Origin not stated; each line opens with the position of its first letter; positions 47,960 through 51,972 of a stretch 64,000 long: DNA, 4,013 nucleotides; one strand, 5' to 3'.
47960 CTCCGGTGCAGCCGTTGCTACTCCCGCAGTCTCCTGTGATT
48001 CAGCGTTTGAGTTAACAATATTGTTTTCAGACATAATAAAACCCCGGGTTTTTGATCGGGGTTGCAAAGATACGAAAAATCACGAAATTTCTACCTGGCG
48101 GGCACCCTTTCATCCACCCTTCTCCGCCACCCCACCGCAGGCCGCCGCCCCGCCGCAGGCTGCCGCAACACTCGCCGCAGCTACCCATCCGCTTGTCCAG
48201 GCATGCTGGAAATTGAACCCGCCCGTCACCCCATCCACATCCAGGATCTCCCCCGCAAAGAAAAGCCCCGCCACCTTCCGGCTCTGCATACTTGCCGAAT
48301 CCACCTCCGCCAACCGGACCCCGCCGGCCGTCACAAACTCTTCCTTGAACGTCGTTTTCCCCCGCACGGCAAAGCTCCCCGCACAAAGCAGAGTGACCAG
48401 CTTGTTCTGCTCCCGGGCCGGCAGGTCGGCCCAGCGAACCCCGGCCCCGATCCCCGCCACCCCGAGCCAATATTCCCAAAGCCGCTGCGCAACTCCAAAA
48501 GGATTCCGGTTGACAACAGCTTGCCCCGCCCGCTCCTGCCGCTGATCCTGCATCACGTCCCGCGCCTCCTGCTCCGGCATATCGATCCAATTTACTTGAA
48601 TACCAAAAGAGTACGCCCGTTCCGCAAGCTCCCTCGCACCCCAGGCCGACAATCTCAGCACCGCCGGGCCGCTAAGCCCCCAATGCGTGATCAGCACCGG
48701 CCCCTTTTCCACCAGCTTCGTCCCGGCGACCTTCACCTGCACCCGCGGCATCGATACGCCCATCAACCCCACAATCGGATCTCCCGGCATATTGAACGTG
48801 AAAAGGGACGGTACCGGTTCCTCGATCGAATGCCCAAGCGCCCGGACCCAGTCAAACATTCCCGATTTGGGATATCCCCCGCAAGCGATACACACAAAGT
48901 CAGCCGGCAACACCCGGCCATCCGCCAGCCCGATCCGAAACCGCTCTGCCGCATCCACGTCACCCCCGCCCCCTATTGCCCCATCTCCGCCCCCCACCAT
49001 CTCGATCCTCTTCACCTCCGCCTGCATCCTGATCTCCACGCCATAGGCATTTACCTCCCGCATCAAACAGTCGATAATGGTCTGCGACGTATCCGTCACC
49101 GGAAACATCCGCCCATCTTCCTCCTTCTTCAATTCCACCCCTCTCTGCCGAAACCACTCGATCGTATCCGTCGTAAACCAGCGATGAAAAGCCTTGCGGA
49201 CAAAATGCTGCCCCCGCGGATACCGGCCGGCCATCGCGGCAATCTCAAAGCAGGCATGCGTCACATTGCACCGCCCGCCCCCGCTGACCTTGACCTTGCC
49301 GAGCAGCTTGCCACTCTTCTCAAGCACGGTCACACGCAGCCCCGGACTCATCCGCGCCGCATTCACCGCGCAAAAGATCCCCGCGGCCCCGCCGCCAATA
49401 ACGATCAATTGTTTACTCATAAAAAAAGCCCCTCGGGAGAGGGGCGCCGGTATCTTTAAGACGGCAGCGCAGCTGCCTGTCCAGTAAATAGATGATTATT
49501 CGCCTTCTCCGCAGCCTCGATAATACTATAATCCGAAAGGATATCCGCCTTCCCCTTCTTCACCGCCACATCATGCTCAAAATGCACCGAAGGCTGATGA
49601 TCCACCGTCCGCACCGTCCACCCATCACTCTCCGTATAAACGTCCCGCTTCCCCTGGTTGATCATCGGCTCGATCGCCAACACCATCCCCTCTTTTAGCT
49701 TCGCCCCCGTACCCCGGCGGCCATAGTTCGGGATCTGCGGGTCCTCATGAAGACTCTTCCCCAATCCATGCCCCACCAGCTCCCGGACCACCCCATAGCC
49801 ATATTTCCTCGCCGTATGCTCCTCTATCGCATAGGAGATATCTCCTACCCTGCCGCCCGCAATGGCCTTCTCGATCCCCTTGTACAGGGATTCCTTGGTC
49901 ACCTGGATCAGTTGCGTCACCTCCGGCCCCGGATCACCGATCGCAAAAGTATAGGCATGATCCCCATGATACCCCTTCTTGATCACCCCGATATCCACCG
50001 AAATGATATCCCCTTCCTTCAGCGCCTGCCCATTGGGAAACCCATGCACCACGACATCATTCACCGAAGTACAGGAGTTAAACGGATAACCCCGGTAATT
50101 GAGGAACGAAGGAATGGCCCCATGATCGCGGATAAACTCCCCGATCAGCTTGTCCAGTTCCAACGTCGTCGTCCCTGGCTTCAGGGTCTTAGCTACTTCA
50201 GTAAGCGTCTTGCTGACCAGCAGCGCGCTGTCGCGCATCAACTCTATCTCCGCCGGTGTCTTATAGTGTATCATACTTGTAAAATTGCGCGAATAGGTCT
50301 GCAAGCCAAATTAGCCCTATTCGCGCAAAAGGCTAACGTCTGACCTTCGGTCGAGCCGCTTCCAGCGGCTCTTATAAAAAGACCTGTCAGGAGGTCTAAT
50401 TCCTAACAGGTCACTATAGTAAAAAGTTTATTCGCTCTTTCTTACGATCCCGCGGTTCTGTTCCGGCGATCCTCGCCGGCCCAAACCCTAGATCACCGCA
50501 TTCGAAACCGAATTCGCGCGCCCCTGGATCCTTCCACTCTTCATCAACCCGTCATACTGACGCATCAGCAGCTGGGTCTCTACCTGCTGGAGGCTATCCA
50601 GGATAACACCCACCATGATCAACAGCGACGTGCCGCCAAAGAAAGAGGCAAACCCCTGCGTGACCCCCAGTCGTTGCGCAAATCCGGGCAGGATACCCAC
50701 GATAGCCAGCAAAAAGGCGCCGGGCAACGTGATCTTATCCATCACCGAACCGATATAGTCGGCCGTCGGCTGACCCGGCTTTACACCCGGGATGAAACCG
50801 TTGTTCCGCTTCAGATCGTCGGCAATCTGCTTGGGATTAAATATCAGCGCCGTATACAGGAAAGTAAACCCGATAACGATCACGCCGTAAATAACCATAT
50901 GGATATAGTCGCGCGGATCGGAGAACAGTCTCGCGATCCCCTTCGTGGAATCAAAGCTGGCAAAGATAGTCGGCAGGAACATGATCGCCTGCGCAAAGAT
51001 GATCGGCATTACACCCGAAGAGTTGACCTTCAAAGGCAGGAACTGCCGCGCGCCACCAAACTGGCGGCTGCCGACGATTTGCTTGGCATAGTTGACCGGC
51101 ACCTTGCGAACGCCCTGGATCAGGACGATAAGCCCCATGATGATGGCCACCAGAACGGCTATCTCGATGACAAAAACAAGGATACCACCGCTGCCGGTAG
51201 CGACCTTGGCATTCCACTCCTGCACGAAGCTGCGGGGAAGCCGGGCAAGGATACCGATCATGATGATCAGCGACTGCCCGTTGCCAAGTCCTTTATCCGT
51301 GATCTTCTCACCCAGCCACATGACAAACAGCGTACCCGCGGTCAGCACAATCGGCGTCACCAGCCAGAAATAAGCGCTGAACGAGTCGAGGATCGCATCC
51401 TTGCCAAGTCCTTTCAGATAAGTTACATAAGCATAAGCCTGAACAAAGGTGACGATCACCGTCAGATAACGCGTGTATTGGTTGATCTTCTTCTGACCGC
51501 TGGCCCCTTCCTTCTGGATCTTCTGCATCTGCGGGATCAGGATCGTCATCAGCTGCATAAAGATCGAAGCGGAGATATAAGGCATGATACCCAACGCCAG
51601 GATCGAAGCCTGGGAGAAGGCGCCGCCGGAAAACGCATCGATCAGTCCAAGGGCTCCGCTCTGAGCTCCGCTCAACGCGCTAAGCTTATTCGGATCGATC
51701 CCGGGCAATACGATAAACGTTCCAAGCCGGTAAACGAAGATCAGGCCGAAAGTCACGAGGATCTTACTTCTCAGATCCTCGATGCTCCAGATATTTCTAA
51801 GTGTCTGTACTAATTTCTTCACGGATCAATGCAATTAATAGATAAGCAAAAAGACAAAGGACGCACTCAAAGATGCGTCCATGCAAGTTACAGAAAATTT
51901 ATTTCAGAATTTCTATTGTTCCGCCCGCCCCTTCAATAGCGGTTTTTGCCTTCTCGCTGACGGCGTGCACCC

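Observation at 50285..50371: Sixth copy before map keeps the geometry but almost none of the sequence, and is anchored to the downstream ATG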

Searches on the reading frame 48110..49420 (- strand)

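Call 11: search_protein_families(library=ncbifam, proteins=[window:48110-49420:-])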
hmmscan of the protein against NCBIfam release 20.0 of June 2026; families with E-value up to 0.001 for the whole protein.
window:48110-49420:- (436 aa): 10 families
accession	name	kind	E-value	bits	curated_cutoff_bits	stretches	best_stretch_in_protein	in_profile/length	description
TIGR00275.1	TIGR00275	subfamily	3.2e-119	398.3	183.8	1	5-415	1-400/401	aminoacetone oxidase family FAD-binding enzyme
TIGR03862.1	flavo_PP4765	subfamily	6.2e-19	68.1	242.65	1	27-419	1-372/376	TIGR03862 family flavoprotein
TIGR03467.1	HpnE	equivalog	1.8e-06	27.6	283.05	0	6-45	2-39/430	hydroxysqualene dehydroxylase HpnE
NF006130.0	PRK08274.1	equivalog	1.9e-06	26.9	369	0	84-183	97-192/467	FAD-dependent tricarballylate dehydrogenase TcuA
NF004789.0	PRK06134.1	subfamily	9.8e-06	24.4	747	1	4-49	14-57/581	FAD-dependent oxidoreductase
NF045599.1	bili_reduct_long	exception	3.9e-05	22.1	750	0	2-45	381-422/641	bilirubin reductase, long form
NF005882.1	PRK07843.1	equivalog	0.00013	20.6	788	1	5-51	4-48/547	3-oxosteroid 1-dehydrogenase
TIGR02485.1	CobZ_N-term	equivalog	0.00016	20.6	372.55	0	87-149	96-164/437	FAD-dependent tricarballylate dehydrogenase TcuA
TIGR03329.1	Phn_aa_oxid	hypoth_equivalog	0.00041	19.2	632.8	1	4-134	26-154/460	putative aminophosphonate oxidoreductase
NF005560.0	PRK07233.1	equivalog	0.0009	18.2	252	0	108-144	194-230/435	hypothetical protein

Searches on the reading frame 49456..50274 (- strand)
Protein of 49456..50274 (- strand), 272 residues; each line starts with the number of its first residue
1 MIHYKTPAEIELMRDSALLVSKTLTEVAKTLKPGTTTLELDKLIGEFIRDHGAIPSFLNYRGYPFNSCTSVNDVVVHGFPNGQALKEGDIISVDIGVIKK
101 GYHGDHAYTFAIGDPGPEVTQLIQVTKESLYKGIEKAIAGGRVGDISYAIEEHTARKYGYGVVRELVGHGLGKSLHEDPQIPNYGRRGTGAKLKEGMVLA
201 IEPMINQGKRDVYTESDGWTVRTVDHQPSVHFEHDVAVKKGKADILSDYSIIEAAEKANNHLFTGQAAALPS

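Call 11: search_protein_families(library=ncbifam, proteins=[window:49456-50274:-])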
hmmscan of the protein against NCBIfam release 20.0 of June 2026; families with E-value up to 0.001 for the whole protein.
window:49456-50274:- (272 aa): 12 families
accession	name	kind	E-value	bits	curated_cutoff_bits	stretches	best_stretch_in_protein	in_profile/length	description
TIGR00500.1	met_pdase_I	equivalog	3.1e-87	292.2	171.35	1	4-247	3-245/247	type I methionyl aminopeptidase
NF009533.0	PRK12897.1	equivalog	7.3e-69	231.9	488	1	1-246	1-245/248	type I methionyl aminopeptidase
NF005583.0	PRK07281.1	equivalog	7.4e-58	196.1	445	2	101-247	132-278/286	methionyl aminopeptidase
NF008970.0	PRK12318.1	equivalog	7e-54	183.1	267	1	3-248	42-288/291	methionyl aminopeptidase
TIGR00501.1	met_pdase_II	equivalog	4.3e-28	98.7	222.65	1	19-218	14-204/295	type II methionyl aminopeptidase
NF040821.1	dipep_PepQ_Arch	equivalog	3.5e-16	59.2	630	1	75-206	188-315/346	Xaa-Pro dipeptidase PepQ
NF008131.0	PRK10879.1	equivalog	1.4e-10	40.6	465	1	3-132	172-297/438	Xaa-Pro aminopeptidase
NF007310.0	PRK09795.1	equivalog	3e-09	36.1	393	1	4-206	127-325/361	aminopeptidase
NF011720.0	PRK15173.1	subfamily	3.1e-08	33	420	1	5-202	116-305/343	peptidase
NF011173.0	PRK14575.1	equivalog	4.1e-08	32.6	850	1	5-202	179-368/406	putative peptidase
NF011174.0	PRK14576.1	subfamily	1.1e-07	31.1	487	1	4-202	177-367/405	putative endopeptidase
TIGR00495.1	crvDNA_42K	hypoth_equivalog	1.2e-06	27.5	430.05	1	18-120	28-135/383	ErbB3-binding protein EBP1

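Call 34: find_homologous_proteins(query=window:49456-50274:-, max_evalue=1e-60)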
Query window:49456-50274:- (272 aa): 7990 proteins with E <= 1e-60 among 8000 candidates; the best 120 are listed.
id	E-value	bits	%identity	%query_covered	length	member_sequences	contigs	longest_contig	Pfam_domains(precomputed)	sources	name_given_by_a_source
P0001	2.6e-169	580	93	100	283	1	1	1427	PF00557.30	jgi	-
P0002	1.4e-163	561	91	100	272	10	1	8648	PF00557.30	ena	-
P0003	1.8e-163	561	91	100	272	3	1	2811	PF00557.30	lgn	-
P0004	7.1e-162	555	90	100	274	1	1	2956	PF00557.30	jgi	jgi:methionyl aminopeptidase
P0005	1.0e-161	555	91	100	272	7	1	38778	PF00557.30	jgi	jgi:methionyl aminopeptidase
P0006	1.8e-161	554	91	100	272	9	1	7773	PF00557.30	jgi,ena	-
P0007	4.4e-161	553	90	100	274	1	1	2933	PF00557.30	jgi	jgi:methionyl aminopeptidase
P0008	9.0e-161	552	89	100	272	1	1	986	PF00557.30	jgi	jgi:methionyl aminopeptidase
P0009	2.7e-160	550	89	100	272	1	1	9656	PF00557.30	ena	-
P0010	3.6e-160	550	90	98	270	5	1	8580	PF00557.30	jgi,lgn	-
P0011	4.6e-159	546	89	100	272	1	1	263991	PF00557.30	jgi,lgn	-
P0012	5.9e-159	546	88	100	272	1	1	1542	PF00557.30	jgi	jgi:methionyl aminopeptidase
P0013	1.7e-158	544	88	100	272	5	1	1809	PF00557.30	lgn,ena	-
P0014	6.2e-158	542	87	100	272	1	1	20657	PF00557.30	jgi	jgi:methionyl aminopeptidase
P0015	9.5e-158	542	88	100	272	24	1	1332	PF00557.30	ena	-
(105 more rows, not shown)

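Call 35: find_encoding_contigs(protein=P0005, flank=10000, max_places=2)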
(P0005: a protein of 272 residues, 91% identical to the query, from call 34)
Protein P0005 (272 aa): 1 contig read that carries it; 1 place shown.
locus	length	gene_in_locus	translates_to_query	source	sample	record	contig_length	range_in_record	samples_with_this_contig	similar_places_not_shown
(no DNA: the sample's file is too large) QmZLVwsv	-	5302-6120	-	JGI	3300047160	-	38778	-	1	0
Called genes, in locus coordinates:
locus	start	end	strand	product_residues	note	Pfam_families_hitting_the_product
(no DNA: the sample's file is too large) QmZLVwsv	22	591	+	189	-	PF00281:Ribosomal_L5, PF00673:Ribosomal_L5_C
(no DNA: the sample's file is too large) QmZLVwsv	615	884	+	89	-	PF00253:Ribosomal_S14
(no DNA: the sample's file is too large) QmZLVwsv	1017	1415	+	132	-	PF00410:Ribosomal_S8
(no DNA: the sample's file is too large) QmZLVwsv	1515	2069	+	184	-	PF00347:Ribosomal_L6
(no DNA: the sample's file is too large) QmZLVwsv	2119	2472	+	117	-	PF00861:Ribosomal_L18p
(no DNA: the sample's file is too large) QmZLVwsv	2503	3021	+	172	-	PF00333:Ribosomal_S5, PF03719:Ribosomal_S5_C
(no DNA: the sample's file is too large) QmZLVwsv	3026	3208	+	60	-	PF00327:Ribosomal_L30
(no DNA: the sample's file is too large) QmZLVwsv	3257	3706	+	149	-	PF00828:Ribosomal_L27A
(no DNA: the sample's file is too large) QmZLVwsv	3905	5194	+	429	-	PF00344:SecY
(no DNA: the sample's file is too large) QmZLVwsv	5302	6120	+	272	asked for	PF00557:Peptidase_M24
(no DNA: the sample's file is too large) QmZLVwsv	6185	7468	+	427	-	PF00890:FAD_binding_2 (weak), PF03486:HI0933_like, PF07992:Pyr_redox_2 (faint), PF22780:HI0933_like_1st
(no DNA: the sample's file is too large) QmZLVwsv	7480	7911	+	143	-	PF00903:Glyoxalase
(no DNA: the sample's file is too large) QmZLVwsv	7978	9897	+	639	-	PF17092:PCB_OB (faint), PF00575:S1, PF21710:Spt6_S1 (faint), PF00575:S1, PF23459:S1_RRP5, PF00575:S1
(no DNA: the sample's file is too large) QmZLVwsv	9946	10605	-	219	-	PF00702:Hydrolase, PF13419:HAD_2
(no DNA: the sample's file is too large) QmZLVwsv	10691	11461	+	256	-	PF01553:Acyltransferase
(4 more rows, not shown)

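Call 36: find_encoding_contigs(protein=P0011, flank=10000, max_places=2)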
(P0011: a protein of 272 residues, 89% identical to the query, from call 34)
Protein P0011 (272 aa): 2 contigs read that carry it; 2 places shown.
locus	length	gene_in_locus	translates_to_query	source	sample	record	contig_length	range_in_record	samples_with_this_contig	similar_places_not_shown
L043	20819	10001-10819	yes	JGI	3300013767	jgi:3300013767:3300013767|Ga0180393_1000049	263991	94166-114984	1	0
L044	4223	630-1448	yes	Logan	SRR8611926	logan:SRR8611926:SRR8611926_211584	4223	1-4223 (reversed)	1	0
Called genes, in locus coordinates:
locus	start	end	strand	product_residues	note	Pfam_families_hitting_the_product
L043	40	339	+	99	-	PF00276:Ribosomal_L23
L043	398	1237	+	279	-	PF00181:Ribosomal_L2_N, PF03947:Ribosomal_L2_C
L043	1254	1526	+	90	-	PF00203:Ribosomal_S19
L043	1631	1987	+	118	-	PF00237:Ribosomal_L22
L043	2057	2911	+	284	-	PF05316:VAR1 (faint), PF07650:KH_2, PF00189:Ribosomal_S3_C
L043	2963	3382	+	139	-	PF00252:Ribosomal_L16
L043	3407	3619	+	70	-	PF00831:Ribosomal_L29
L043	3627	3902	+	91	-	PF00366:Ribosomal_S17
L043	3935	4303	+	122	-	PF00238:Ribosomal_L14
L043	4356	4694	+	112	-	PF17136:ribosomal_L24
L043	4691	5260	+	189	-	PF00281:Ribosomal_L5, PF00673:Ribosomal_L5_C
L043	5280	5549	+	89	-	PF00253:Ribosomal_S14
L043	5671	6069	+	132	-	PF00410:Ribosomal_S8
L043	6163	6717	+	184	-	PF00347:Ribosomal_L6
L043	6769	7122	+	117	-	PF00861:Ribosomal_L18p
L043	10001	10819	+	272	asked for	PF00557:Peptidase_M24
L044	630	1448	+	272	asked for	PF00557:Peptidase_M24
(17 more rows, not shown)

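Call 37: find_encoding_contigs(protein=P0002, flank=10000, max_places=2)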
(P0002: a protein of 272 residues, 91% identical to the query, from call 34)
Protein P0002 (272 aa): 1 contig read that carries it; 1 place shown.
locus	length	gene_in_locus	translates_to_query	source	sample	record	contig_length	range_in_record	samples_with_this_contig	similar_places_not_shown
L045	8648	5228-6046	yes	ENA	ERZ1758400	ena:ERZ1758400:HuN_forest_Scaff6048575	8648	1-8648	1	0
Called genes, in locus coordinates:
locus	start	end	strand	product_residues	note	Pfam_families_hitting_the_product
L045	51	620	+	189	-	PF00281:Ribosomal_L5, PF00673:Ribosomal_L5_C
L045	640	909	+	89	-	PF00253:Ribosomal_S14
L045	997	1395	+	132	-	PF00410:Ribosomal_S8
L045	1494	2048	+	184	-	PF00347:Ribosomal_L6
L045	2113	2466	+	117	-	PF00861:Ribosomal_L18p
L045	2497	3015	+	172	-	PF00333:Ribosomal_S5, PF03719:Ribosomal_S5_C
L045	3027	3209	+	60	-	PF00327:Ribosomal_L30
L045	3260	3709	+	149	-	PF00828:Ribosomal_L27A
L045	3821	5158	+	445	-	PF00344:SecY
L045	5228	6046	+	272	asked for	PF00557:Peptidase_M24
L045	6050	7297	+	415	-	PF00890:FAD_binding_2, PF01266:DAO (faint), PF03486:HI0933_like, PF12831:FAD_oxidored (weak), PF13454:NAD_binding_9 (faint), PF13738:Pyr_redox_3 (faint), PF07992:Pyr_redox_2 (weak), PF22780:HI0933_like_1st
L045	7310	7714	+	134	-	PF18029:Glyoxalase_6 (faint), PF00903:Glyoxalase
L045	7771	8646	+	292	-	?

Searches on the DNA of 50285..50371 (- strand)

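Call 82: search_dna_similar(query=window:50285-50371:-, collection=plasmids, mode=distant, max_evalue=0.01, max_rows=10)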
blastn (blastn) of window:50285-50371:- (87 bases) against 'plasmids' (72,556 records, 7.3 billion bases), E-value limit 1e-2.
No match.

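Call 84: search_dna_similar(query=window:50285-50371:-, collection=phages, mode=distant, max_evalue=0.01, max_rows=10)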
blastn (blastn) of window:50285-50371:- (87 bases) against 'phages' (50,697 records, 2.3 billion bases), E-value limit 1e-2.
No match.

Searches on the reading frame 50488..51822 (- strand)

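Call 11: search_protein_families(library=ncbifam, proteins=[window:50488-51822:-])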
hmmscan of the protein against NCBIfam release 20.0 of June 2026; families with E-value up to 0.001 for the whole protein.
window:50488-51822:- (444 aa): 3 families
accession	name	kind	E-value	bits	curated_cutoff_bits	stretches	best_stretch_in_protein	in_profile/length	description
TIGR00967.1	3a0501s007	equivalog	2.1e-109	366.1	253.6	1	18-423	1-414/414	preprotein translocase subunit SecY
TIGR02920.1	acc_sec_Y2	equivalog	2.8e-46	158.1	249.6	1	20-426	5-394/395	accessory Sec system protein translocase subunit SecY2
NF009082.0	PRK12417.1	equivalog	4.1e-45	154.2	353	1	19-427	14-402/406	accessory Sec system protein translocase subunit SecY2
